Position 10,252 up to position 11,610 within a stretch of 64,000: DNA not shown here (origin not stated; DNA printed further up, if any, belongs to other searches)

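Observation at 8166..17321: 9.1-kb tRNA-Gln element combining a tyrosine integrase, candidate HUH Rep, serine recombinase and unknown operon: possible new satellite or integrative-plasmid family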

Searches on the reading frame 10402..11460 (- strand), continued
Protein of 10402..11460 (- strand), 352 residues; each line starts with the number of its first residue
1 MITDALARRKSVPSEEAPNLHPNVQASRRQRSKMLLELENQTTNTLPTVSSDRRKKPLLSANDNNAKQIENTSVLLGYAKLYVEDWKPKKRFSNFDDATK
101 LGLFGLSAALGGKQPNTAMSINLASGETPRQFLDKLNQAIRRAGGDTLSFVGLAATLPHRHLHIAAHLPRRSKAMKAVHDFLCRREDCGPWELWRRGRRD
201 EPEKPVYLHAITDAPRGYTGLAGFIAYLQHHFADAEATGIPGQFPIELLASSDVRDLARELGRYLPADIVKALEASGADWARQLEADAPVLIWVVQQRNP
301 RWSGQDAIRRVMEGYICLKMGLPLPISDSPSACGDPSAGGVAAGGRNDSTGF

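Call 47: fold_search(model_id=the predicted structure, library=viral)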
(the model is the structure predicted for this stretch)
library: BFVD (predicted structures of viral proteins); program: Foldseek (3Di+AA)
matches with E <= 10: 495; with E <= 0.001: 1
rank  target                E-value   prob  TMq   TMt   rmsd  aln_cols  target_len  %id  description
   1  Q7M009                7.4e-04  0.57  0.14  0.06  25.8       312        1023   13  Major acidic nuclear protein/transactivator protein complex [Simian cytomegalovirus (strain Colburn)]
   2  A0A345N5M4            2.2e-03  0.99  0.26  0.33  11.9       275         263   14  (no name in the UniProt tables at hand)
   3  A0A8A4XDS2            2.3e-03  0.90  0.22  0.12  22.0       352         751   12  Nonstructural protein [Phylloscopus proregulus Ichthamaparvovirus]
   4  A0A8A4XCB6            2.6e-03  0.66  0.17  0.18  21.0       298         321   12  Putative nonstructural protein 1 (Fragment) [Grus japonensis parvoviridae sp.]
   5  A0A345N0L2            5.9e-03  0.89  0.24  0.29  19.8       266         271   10  (no name in the UniProt tables at hand)
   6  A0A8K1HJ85            6.3e-03  0.80  0.22  0.15  34.3       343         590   10  Replication-associated protein [Red panda feces-associated circular DNA virus 23]
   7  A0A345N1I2            6.6e-03  0.57  0.17  0.22  18.7       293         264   12  (no name in the UniProt tables at hand)
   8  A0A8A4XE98            7.0e-03  0.87  0.22  0.14  23.1       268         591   13  Nonstructural protein 1 [Emberiza tristrami parvoviridae sp.]
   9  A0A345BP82            7.0e-03  0.57  0.18  0.12  28.4       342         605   12  (no name in the UniProt tables at hand)
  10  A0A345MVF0            7.4e-03  0.89  0.29  0.31  21.0       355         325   11  (no name in the UniProt tables at hand)
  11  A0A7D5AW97            9.7e-03  0.80  0.23  0.31  18.7       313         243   11  (no name in the UniProt tables at hand)
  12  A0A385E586            1.1e-02  0.99  0.22  0.41   7.0       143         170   15  (no name in the UniProt tables at hand)
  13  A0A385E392            1.1e-02  0.93  0.21  0.33  13.3       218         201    9  (no name in the UniProt tables at hand)
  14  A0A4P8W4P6            1.1e-02  0.51  0.19  0.23  20.7       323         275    9  (no name in the UniProt tables at hand)
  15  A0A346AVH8            1.3e-02  0.99  0.29  0.35   6.9       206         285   14  (no name in the UniProt tables at hand)
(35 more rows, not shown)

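Call 48: find_related_loci(query=A1, collection=viral_contigs, flank=10000)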
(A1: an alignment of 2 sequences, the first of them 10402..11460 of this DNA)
Query A1 (352 aa) in viral_contigs; peptide patterns used: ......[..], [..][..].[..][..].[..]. (x = any residue, [..] = any of these).
128 stretches matched a pattern, but none encodes a relative of the query by tblastn (E <= 1e-3).

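Call 49: find_related_loci(query=A1, collection=metagenome_contigs, flank=10000)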
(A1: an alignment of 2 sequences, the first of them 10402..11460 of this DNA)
Query A1 (352 aa) in metagenome_contigs; peptide patterns used: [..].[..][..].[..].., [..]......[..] (x = any residue, [..] = any of these).
439 stretches matched a pattern; 1 encode a relative of the query (tblastn E <= 1e-3); 1 distinct loci.
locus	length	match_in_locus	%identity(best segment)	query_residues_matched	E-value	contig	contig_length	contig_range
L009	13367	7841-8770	41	1-316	2e-76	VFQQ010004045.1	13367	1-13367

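Call 82: search_protein_families(library=pfam, proteins=[L009:3605-4132:+, L009:4405-5040:+, L009:5064-5663:+, L009:5620-7263:+, L009:2442-2972:-], max_evalue=0.01)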
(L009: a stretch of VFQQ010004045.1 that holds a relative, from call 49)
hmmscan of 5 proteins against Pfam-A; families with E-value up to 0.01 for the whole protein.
L009:3605-4132:+ (175 aa): 0 families

L009:4405-5040:+ (211 aa): 1 family
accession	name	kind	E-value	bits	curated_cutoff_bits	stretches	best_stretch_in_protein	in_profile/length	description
PF04883.17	HK97-gp10_like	-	3.5e-06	28.3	21.4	1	67-128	1-61/78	Bacteriophage HK97-gp10, putative tail-component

L009:5064-5663:+ (199 aa): 0 families

L009:5620-7263:+ (547 aa): 0 families

L009:2442-2972:- (176 aa): 0 families

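Call 87: search_protein_families(library=padloc, proteins=[L009:3605-4132:+, L009:4405-5040:+, L009:5064-5663:+, L009:5620-7263:+, L001:8032-9384:-, L001:6587-8035:-], max_evalue=0.01)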
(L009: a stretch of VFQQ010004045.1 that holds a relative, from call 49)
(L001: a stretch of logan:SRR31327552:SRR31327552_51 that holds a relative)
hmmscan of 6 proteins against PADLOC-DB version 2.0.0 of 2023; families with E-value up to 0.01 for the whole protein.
L009:3605-4132:+ (175 aa): 0 families

L009:4405-5040:+ (211 aa): 0 families

L009:5064-5663:+ (199 aa): 0 families

L009:5620-7263:+ (547 aa): 1 family
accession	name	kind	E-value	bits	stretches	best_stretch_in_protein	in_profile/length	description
PDLC03926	OloB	-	0.0048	14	1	10-154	6-154/556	-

L001:8032-9384:- (450 aa): 8 families
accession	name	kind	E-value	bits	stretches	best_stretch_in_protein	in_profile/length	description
PDLC02398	Aga_REase-PNTD1-PNTD2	-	8.5e-165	546.9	1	7-441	1-424/429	Class I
PDLC02415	Aga_REase-PNTD1-PNTD2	-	1.2e-127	424.2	1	8-440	1-418/423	Class I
PDLC02399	Aga_REase-PNTD1-PNTD2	-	3.2e-31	106.8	1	174-436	190-458/463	Class I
PDLC02402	Aga_SIR2-PNTD1-PNTD2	-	3.8e-16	56.4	1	173-437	586-846/876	Class I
PDLC02418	Aga_SIR2-Kinase-PNTD1-PNTD2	-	7.8e-14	48.8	1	175-431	466-719/756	Class I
PDLC02417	Aga_REase_Archaea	-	3.1e-10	38.2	1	165-397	155-371/416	Class I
PDLC02419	Aga_SIR2-PNTD1-PNTD2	-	0.0016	15.2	1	175-395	318-528/558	Class I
PDLC02401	Aga_SIR2-PNTD1-PNTD2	-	0.0056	13.5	1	260-403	369-505/524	Class I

L001:6587-8035:- (482 aa): 13 families
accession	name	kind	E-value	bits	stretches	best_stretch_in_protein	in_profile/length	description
PDLC02376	pAgo_I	-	1.8e-168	559.4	1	3-481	1-454/455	Class I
PDLC02436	pAgo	-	7.1e-121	402.2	1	6-481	8-459/460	-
PDLC02378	pAgo_I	-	3e-73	245.3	2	170-481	189-492/493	Class I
PDLC02377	pAgo_I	-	1.7e-51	173.4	1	6-479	9-454/457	Class I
PDLC02392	pAgo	-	7.4e-49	164.5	1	126-471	5-334/346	-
PDLC02384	pAgo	-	1.5e-39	134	1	23-480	591-1028/1030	-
PDLC02420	Aga_SIR2-PNTD1-PNTD2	-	3.6e-31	106.2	1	223-480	739-1008/1010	Class I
PDLC02428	PprPIWI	-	3.3e-16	57.2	1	8-460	297-644/666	-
PDLC02397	pAgo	-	6.8e-16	56.2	1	169-460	305-558/578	-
PDLC02388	pAgo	-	2.1e-10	37.5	1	185-458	448-692/716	-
PDLC02387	pAgo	-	6.6e-09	32.7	1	181-468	406-656/672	-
PDLC02394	pAgo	-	2.3e-06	23.6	1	230-461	863-1094/1121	-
PDLC02385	pAgo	-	0.0016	15.2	0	193-357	402-537/674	-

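Call 101: search_protein_families(library=padloc, proteins=[L008:4993-6657:+, L008:8367-11846:+], max_evalue=0.01)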
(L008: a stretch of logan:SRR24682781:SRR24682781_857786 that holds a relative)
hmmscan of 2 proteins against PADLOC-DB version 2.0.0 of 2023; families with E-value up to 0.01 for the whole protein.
L008:4993-6657:+ (554 aa): 17 families
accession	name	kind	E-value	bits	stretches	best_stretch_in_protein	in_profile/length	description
PDLC02378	pAgo_I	-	2.8e-204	677.5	1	46-554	3-493/493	Class I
PDLC02436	pAgo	-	6.5e-114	379.3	1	47-553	7-459/460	-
PDLC02376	pAgo_I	-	7.8e-96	319.9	1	46-554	2-455/455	Class I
PDLC02377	pAgo_I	-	3.5e-43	146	2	253-553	161-456/457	Class I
PDLC02392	pAgo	-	2.7e-39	133.1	1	240-544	40-335/346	-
PDLC02384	pAgo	-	1.5e-23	81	1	257-534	735-1010/1030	-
PDLC02420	Aga_SIR2-PNTD1-PNTD2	-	6.6e-23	78.9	1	293-534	737-990/1010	Class I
PDLC02428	PprPIWI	-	4.2e-15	53.5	2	455-532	575-644/666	-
PDLC02397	pAgo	-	4.8e-13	46.8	2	456-532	489-558/578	-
PDLC02388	pAgo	-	8.6e-12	42.1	1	256-537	445-699/716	-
PDLC02383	pAgo_II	-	1.5e-06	24.6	1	453-531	669-742/767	Class II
PDLC02386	pAgo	-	4e-06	23.6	1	264-330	440-491/697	-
PDLC02389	pAgo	-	1.1e-05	22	1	478-541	660-722/733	-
PDLC02394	pAgo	-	1.9e-05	20.6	1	281-533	837-1094/1121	-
PDLC02396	pAgo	-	8.6e-05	19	1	454-537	592-666/683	-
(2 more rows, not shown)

L008:8367-11846:+ (1159 aa): 13 families
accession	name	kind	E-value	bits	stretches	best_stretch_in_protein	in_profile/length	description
PDLC02575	DrmA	-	1.5e-257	854.7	1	315-1146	5-830/837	DrmA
PDLC02568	DrmA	-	5.4e-185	614.5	1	559-1152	2-607/611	DrmA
PDLC02571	DrmA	-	7.1e-178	591.6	3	630-1142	767-1280/1282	DrmA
PDLC02567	DrmA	-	2.1e-151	503.8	1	91-1146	658-1724/1750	DrmA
PDLC02577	DrmA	-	1.3e-120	401.7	1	492-1143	12-675/697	DrmA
PDLC02576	DrmA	-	1.6e-57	193.1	2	372-784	438-847/1235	DrmA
PDLC02574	DrmA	-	2.8e-41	139.3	1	907-1146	23-254/269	DrmA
PDLC02569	DrmA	-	4.2e-06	22.8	1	910-991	819-897/1095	DrmA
PDLC02896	DpdJ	-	3.8e-05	19.5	1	911-992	571-650/1487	DpdJ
PDLC02573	DrmA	-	5.1e-05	19.4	1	917-1007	790-879/1018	DrmA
PDLC02570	DrmA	-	0.003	14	1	908-992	570-650/851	DrmA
PDLC02503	BrxHI|BrxHII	-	0.0057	13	0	906-967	285-344/698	BrxHI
PDLC02893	DpdJ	-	0.0069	12.3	0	913-990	584-659/876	DpdJ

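Call 107: search_dna_similar(query=window:10402-11460:-, collection=plasmids, mode=protein, max_evalue=0.001, max_rows=15)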
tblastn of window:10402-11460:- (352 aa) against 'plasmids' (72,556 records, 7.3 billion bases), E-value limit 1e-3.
No match.

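Call 108: search_dna_similar(query=window:10402-11460:-, collection=phages, mode=protein, max_evalue=0.001, max_rows=15)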
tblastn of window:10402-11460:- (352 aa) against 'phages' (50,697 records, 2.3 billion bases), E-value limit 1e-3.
No match.

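Call 111: search_protein_families(library=phrogs, alignment_id=A2, max_evalue=1)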
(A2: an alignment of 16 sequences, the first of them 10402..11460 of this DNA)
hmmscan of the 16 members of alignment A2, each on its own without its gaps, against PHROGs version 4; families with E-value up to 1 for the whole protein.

A. member 1, window:10402-11460:- (352 aa): 1 family
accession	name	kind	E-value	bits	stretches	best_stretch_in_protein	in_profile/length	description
phrog_24033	-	unknown function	0.015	16.7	1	119-179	33-90/111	-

B. families by the number of members that match (of 16 scanned): 8 families
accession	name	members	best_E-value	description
phrog_24033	-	1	0.015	-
phrog_33198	-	1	0.073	-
phrog_1435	-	1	0.12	unknown function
phrog_9111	-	1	0.19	-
phrog_7852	-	1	0.27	-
phrog_36867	-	1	0.29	-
phrog_32645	-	1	0.35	-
phrog_10281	-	1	0.4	-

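Call 112: search_protein_families(library=pfam, proteins=[L001:696-869:+, L001:9629-9787:+, L001:1909-2358:-, L009:3605-4132:+], max_evalue=0.5)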
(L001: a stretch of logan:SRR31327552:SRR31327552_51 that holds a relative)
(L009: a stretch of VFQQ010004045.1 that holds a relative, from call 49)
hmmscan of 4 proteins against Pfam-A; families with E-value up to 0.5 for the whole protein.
L001:696-869:+ (57 aa): 1 family
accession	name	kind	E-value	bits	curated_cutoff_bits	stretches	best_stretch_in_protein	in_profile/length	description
PF13335.12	Mg_chelatase_C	-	0.0016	19.4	26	1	10-55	30-78/94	Magnesium chelatase, subunit ChlI C-terminal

L001:9629-9787:+ (52 aa): 0 families

L001:1909-2358:- (149 aa): 0 families

L009:3605-4132:+ (175 aa): 0 families
